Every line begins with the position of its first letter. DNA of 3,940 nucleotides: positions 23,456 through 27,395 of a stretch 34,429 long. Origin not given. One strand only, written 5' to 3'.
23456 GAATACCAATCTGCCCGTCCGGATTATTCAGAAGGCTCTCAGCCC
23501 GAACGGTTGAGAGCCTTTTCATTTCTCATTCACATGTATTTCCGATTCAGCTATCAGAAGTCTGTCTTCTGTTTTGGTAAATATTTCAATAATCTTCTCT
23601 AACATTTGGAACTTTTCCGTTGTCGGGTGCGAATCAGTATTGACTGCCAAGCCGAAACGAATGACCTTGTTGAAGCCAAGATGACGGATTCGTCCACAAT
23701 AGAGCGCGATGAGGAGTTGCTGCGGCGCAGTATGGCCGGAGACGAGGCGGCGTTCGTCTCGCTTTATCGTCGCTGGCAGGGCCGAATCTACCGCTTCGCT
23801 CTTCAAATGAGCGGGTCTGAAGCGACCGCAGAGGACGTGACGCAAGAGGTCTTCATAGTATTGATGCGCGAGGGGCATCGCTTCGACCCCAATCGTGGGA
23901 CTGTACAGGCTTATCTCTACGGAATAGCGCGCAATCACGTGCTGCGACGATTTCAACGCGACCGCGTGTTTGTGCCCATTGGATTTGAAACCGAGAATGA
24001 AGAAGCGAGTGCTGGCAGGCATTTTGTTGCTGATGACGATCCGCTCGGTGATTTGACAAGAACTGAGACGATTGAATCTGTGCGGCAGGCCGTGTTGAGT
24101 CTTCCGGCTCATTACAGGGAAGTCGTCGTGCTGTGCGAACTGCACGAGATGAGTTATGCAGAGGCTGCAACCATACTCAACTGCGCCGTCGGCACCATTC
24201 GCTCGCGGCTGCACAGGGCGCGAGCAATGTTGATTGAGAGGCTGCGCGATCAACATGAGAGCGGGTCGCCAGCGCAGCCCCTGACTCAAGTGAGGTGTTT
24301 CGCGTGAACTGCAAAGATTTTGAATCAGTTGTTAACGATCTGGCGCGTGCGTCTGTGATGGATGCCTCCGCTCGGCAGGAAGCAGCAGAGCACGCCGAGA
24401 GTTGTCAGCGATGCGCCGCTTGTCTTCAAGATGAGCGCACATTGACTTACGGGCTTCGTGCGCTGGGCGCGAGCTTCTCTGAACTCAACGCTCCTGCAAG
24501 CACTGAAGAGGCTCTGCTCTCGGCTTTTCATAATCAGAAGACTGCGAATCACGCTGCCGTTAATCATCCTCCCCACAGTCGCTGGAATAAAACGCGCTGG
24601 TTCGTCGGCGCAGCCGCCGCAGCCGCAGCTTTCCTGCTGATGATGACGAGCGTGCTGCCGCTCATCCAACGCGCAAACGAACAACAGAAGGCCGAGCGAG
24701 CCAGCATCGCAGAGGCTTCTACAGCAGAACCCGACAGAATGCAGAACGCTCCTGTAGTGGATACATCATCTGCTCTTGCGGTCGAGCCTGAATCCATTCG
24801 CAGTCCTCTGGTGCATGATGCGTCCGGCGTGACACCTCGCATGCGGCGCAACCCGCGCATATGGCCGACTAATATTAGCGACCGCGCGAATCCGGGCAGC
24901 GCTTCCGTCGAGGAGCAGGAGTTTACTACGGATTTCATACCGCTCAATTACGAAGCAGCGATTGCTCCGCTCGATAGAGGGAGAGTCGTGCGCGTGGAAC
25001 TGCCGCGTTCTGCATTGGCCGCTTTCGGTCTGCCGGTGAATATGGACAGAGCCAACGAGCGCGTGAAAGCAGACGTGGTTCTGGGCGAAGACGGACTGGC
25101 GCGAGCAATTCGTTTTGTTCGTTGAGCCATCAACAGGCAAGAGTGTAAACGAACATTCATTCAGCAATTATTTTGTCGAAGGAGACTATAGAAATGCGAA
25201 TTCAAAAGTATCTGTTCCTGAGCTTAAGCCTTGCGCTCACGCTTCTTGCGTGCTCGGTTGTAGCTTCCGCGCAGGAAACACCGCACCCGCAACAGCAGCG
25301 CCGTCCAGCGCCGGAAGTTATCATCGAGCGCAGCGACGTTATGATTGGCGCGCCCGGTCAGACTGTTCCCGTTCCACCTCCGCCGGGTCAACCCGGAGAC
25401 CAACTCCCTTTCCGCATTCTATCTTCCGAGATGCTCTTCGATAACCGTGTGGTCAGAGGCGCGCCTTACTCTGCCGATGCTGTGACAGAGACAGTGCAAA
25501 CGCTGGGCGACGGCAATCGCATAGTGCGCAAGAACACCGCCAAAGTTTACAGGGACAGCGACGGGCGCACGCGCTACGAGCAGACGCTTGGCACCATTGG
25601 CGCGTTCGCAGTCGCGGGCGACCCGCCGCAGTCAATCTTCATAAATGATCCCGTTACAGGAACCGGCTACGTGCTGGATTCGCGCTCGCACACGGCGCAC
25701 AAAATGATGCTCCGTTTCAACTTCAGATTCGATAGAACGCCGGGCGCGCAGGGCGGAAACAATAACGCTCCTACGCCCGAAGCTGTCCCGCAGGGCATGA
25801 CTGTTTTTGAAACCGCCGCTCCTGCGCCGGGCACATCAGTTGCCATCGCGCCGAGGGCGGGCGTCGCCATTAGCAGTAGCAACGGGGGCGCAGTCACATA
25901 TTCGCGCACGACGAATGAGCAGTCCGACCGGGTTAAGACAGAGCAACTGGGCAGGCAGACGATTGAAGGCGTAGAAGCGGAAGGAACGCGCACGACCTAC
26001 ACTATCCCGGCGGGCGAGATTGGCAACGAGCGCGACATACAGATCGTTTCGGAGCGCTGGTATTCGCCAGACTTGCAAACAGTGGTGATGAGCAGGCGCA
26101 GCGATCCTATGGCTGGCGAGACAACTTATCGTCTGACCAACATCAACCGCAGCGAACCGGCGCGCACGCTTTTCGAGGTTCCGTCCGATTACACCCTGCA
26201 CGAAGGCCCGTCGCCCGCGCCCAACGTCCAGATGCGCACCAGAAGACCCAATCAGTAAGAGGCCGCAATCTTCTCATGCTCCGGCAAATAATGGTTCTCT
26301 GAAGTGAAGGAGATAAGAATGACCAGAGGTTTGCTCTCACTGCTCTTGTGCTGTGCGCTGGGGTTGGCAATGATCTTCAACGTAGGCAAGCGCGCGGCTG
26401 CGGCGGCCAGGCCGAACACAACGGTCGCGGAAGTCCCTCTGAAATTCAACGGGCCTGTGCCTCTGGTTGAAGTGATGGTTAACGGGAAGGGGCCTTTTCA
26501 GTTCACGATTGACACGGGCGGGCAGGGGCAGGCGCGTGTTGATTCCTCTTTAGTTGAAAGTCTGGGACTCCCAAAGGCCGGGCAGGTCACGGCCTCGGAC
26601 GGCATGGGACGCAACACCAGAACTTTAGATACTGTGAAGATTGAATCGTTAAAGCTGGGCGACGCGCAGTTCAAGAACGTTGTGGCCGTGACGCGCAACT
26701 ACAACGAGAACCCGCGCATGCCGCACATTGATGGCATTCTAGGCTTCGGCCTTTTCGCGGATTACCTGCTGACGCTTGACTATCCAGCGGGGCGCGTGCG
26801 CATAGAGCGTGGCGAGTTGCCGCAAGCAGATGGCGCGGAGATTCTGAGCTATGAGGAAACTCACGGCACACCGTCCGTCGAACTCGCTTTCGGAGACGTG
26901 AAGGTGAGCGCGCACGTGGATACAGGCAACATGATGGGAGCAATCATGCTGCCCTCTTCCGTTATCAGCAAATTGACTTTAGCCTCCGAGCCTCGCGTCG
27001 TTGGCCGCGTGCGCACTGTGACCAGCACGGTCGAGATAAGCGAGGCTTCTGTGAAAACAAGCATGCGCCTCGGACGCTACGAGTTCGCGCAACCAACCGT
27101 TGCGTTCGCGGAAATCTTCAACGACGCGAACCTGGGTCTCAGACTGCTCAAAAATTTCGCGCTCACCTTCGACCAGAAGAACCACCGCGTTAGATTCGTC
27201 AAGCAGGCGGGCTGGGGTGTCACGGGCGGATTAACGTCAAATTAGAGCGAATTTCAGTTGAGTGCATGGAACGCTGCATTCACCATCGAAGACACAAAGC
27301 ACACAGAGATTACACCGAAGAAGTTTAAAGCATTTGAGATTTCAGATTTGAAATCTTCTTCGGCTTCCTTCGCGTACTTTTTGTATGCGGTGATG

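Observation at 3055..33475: Intergenic gaps punctuated by long hairpins whose arms are tandem ~7-nt units; same architecture, different unit sequence at each locus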

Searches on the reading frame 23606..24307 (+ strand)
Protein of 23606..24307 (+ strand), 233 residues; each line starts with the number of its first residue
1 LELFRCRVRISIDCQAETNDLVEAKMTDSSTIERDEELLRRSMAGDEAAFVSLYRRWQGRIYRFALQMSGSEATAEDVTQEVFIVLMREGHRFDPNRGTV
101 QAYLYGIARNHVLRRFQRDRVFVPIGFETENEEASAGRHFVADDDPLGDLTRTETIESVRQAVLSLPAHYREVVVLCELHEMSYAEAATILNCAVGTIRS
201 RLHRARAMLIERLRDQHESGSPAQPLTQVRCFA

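Call 7: search_protein_families(library=pfam, proteins=[window:23606-24307:+])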
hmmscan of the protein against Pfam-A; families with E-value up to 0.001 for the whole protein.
window:23606-24307:+ (233 aa): 4 families
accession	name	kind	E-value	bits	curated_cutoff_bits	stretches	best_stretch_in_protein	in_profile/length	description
PF04542.20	Sigma70_r2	-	7.6e-18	64.5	24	1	53-119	1-68/71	Sigma-70 region 2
PF08281.18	Sigma70_r4_2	-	2.1e-17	63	25.7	1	157-209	2-54/54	Sigma-70, region 4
PF04545.22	Sigma70_r4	-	1.6e-07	31.2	24.1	1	165-207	4-46/50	Sigma-70, region 4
PF07638.17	Sigma70_ECF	-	0.00023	21.6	21.1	0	151-214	118-184/185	ECF sigma factor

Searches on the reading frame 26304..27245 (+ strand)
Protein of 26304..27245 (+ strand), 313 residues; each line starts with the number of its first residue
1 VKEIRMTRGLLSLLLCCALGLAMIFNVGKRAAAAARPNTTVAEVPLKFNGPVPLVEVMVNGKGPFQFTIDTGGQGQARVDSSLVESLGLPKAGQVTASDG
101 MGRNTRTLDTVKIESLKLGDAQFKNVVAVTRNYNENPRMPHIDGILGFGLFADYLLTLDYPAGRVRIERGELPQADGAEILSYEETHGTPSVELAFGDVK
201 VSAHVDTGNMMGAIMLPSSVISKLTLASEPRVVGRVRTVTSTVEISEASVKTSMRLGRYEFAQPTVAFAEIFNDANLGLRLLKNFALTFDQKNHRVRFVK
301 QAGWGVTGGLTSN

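Call 8: search_protein_families(library=pfam, proteins=[window:26304-27245:+])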
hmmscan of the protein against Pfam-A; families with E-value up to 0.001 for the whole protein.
window:26304-27245:+ (313 aa): 2 families
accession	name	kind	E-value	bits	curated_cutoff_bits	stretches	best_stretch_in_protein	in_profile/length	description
PF13650.11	Asp_protease_2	-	3.3e-19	69.8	24.3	2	55-148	1-88/90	Aspartyl protease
PF13975.11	gag-asp_proteas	-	8e-13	49.2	28.2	1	55-132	1-77/92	gag-polyprotein putative aspartyl protease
